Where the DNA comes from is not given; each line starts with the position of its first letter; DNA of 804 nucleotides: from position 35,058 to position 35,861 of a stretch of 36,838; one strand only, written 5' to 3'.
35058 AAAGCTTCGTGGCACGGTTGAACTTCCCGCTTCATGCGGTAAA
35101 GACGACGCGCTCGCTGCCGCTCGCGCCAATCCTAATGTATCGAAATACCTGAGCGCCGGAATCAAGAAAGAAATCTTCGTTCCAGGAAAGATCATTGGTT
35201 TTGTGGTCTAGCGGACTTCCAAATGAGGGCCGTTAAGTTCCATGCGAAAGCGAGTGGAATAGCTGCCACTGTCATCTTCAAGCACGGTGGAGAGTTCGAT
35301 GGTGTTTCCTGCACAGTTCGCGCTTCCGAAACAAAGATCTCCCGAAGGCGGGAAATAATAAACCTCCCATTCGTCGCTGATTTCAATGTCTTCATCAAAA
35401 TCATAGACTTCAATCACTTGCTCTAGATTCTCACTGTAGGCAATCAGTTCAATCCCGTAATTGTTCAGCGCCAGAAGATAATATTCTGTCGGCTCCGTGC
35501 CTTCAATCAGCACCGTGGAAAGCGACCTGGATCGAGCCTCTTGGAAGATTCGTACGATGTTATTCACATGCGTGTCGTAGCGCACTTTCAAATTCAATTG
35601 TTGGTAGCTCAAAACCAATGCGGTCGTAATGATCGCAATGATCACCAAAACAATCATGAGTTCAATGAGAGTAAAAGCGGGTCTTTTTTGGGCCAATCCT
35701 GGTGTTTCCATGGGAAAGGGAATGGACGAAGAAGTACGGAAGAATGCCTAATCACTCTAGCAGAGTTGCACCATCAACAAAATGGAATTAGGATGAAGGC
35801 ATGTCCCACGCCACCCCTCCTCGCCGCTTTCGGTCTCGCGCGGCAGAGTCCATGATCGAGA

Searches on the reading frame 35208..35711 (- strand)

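Call 80: search_protein_families(library=pfam, proteins=[window:35208-35711:-], max_evalue=0.001)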
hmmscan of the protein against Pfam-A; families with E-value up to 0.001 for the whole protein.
window:35208-35711:- (167 aa): 1 family
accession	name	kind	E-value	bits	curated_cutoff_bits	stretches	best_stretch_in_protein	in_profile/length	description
PF07963.17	N_methyl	-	1.1e-07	31.6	21.2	1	12-32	6-26/27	Prokaryotic N-terminal methylation motif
